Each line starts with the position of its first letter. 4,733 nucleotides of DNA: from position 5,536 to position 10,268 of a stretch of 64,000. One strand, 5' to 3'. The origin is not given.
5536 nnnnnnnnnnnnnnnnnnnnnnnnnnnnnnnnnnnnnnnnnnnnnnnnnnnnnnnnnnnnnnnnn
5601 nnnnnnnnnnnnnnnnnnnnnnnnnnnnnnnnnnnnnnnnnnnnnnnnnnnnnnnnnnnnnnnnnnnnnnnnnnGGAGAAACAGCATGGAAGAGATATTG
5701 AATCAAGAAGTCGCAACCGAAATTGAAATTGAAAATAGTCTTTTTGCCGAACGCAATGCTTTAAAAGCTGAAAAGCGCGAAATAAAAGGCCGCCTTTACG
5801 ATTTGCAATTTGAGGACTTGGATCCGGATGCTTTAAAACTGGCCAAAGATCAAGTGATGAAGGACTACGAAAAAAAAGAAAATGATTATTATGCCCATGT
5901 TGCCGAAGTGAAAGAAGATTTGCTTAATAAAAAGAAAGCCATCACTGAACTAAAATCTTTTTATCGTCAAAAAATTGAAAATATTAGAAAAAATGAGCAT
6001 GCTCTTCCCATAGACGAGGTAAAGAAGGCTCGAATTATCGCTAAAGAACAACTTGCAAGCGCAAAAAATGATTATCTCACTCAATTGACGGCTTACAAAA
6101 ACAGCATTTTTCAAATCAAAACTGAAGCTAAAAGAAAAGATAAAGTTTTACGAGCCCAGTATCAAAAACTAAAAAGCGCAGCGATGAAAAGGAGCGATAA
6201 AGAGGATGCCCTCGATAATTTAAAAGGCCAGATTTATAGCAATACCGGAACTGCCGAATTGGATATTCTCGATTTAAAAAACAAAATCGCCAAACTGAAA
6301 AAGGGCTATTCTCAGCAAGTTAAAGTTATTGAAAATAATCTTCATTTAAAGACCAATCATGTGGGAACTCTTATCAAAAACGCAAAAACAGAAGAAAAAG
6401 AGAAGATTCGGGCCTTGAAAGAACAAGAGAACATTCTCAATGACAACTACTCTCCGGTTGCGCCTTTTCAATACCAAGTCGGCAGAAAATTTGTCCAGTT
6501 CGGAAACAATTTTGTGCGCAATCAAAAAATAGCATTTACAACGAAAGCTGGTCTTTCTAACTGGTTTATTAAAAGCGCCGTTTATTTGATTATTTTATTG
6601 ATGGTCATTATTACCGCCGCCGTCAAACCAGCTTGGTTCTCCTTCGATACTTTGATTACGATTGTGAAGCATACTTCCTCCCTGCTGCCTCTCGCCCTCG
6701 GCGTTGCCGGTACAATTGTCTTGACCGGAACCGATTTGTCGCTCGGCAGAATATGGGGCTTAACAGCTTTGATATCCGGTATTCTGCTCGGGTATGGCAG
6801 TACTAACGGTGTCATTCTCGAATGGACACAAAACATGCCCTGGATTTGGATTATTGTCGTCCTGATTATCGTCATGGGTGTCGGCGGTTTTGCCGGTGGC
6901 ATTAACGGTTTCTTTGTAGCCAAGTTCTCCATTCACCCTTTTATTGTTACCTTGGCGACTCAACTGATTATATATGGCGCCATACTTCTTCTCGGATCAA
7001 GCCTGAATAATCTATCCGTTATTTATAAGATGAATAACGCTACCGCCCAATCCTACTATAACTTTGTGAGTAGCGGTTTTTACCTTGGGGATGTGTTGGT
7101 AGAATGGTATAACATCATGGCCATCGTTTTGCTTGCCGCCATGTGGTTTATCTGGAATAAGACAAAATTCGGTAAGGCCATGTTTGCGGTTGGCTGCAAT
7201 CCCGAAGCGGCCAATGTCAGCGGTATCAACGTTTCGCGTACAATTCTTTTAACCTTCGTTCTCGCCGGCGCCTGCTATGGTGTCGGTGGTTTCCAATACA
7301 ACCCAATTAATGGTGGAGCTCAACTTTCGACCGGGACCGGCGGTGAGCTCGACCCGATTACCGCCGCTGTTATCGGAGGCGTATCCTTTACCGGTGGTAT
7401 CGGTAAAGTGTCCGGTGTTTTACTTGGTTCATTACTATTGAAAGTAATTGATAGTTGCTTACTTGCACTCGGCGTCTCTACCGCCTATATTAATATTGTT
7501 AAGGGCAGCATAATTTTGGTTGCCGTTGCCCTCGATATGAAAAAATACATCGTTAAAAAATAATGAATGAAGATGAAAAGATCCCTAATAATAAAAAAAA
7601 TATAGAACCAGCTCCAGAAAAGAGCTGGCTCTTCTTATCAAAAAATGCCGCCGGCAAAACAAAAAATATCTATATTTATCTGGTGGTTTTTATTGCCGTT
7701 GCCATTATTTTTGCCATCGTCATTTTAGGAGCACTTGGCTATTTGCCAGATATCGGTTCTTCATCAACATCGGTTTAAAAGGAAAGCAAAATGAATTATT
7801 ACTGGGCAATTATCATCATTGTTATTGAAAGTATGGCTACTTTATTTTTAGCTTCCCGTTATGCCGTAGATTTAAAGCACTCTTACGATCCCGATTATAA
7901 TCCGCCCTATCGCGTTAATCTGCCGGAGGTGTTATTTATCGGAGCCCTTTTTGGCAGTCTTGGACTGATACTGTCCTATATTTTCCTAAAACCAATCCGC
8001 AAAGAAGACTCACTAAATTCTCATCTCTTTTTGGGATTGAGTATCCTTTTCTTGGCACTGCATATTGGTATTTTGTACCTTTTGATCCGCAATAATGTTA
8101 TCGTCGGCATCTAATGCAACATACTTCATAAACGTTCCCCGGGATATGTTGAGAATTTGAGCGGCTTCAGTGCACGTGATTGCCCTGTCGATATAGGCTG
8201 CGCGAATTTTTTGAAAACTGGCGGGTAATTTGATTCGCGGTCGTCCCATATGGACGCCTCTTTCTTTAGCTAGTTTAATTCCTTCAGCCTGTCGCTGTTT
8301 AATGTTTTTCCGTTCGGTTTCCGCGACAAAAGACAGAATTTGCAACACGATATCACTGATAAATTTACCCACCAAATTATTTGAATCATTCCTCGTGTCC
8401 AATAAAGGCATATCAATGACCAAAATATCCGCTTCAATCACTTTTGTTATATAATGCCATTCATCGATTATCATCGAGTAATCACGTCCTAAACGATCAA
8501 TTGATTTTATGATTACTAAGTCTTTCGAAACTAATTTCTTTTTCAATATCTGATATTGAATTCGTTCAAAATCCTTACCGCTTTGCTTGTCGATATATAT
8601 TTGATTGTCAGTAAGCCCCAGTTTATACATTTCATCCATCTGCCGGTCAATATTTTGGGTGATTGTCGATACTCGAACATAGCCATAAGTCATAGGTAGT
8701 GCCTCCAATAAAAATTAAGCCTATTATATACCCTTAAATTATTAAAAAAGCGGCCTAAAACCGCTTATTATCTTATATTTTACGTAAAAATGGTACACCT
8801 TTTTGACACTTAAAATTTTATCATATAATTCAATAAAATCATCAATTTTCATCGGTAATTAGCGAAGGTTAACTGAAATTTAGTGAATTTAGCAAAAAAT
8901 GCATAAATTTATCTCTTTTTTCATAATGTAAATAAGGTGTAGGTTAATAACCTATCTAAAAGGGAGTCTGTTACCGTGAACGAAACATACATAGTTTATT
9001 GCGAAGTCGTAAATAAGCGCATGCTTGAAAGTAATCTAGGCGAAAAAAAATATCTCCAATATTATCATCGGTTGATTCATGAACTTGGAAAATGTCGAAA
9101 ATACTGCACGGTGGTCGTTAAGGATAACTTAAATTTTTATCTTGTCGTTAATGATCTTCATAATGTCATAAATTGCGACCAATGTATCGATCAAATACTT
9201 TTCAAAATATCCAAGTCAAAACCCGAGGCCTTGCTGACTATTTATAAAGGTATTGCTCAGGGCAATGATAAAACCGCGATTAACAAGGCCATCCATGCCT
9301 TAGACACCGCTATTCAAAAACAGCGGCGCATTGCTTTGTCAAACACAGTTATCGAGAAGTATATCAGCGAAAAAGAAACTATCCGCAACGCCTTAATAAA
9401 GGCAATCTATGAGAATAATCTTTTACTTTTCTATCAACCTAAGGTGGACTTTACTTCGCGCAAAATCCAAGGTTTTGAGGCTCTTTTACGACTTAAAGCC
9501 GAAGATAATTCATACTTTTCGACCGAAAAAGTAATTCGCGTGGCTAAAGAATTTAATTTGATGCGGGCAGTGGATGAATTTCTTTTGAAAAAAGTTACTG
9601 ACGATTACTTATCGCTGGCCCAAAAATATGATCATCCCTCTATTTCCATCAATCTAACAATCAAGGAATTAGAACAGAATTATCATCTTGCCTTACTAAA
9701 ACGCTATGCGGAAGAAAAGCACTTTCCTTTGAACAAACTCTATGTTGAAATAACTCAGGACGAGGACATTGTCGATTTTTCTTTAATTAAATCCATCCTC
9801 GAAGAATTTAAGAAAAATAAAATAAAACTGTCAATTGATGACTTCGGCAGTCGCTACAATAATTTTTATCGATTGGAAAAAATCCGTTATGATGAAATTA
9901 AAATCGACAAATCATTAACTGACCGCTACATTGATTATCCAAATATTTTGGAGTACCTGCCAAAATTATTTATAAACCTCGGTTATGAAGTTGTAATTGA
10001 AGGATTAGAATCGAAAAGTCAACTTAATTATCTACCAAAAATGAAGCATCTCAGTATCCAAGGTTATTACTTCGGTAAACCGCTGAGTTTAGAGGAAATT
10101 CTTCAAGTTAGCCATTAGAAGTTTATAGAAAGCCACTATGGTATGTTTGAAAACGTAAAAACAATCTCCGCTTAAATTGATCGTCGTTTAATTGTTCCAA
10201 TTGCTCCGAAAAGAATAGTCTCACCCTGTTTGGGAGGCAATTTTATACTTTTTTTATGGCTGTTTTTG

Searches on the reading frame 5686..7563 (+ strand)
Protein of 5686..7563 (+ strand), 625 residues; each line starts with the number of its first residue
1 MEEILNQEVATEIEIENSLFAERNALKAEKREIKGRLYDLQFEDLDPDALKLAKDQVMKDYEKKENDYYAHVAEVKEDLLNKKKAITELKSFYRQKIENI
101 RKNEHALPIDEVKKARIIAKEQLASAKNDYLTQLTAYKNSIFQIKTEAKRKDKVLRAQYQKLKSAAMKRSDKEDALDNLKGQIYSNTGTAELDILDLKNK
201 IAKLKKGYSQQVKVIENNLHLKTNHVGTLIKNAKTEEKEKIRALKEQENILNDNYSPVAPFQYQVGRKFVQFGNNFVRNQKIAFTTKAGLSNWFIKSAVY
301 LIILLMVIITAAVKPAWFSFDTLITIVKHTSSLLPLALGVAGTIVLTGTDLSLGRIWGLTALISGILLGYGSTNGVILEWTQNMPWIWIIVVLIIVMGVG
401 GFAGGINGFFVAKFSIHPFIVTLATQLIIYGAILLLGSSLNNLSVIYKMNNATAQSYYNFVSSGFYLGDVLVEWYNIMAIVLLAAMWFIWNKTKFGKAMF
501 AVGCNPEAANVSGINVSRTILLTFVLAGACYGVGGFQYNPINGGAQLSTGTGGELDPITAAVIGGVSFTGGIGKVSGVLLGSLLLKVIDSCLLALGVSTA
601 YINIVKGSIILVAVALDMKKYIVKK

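Call 72: search_protein_families(library=pfam, proteins=[window:5686-7563:+], max_evalue=0.00001)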
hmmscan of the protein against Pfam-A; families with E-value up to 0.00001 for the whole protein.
window:5686-7563:+ (625 aa): 1 family
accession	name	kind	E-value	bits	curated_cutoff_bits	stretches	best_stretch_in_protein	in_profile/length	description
PF02653.21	BPD_transp_2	-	1.1e-31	110.4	26.8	1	329-613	8-268/269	Branched-chain amino acid transport system / permease component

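Call 74: search_protein_families(library=ncbifam, proteins=[window:5686-7563:+], max_evalue=1e-10)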
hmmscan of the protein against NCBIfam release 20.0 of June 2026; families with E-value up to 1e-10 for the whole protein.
window:5686-7563:+ (625 aa): 9 families
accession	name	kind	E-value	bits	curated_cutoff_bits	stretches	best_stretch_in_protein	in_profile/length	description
NF007014.0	PRK09478.1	equivalog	2.2e-73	247.5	386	1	287-625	6-336/336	galactose/methyl galactoside ABC transporter permease MglC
NF007067.0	PRK09512.1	equivalog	3.2e-37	128.4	398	1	288-620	11-320/321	ribose ABC transporter permease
NF007252.0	PRK09699.1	equivalog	7.4e-37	127.4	396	1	285-617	14-321/326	D-allose ABC transporter permease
NF040906.3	GguB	equivalog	3.5e-35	121.9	450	1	477-618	229-370/375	multiple monosaccharide ABC transporter permease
NF008441.0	PRK11285.1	equivalog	2.2e-30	105.9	378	1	288-620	21-326/333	L-arabinose ABC transporter permease AraH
NF008630.0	PRK11618.1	equivalog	1.1e-25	90.5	363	1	301-617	14-309/331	galactofuranose ABC transporter, permease protein YjfF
NF011961.0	PRK15432.1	equivalog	2e-22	79.9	388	1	298-617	12-304/344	autoinducer 2 ABC transporter permease LsrC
NF041862.1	YtfT_transport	equivalog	2.4e-13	49.9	535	1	320-619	53-326/339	galactofuranose ABC transporter, ATP-binding protein YtfT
NF011612.1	PRK15038.1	equivalog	3.3e-12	46.2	500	1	297-614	6-302/322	autoinducer 2 ABC transporter permease LsrD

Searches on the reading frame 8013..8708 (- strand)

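Call 72: search_protein_families(library=pfam, proteins=[window:8013-8708:-], max_evalue=0.00001)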
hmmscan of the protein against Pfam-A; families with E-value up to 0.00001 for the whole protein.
window:8013-8708:- (231 aa): 1 family
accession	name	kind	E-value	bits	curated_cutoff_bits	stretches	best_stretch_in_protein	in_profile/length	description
PF00239.26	Resolvase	-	8.5e-24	84.7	23.3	1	8-152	2-144/145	Resolvase, N terminal domain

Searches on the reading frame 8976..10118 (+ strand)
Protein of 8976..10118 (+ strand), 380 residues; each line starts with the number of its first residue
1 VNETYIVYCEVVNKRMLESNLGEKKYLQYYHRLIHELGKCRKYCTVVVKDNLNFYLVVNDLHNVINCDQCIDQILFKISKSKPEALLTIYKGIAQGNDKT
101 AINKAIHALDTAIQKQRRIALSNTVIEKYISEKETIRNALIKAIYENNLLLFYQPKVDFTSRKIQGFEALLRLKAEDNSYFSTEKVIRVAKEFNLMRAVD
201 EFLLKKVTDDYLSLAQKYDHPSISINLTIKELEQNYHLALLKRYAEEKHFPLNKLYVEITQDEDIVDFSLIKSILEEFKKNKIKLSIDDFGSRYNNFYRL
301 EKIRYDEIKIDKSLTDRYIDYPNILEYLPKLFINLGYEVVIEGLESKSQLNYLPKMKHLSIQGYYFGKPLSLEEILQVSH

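Call 72: search_protein_families(library=pfam, proteins=[window:8976-10118:+], max_evalue=0.00001)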
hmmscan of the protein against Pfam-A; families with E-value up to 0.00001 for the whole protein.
window:8976-10118:+ (380 aa): 1 family
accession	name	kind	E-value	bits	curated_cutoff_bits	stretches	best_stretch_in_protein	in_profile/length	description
PF00563.25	EAL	-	1.3e-45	156.1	31.3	1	138-369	2-236/236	EAL domain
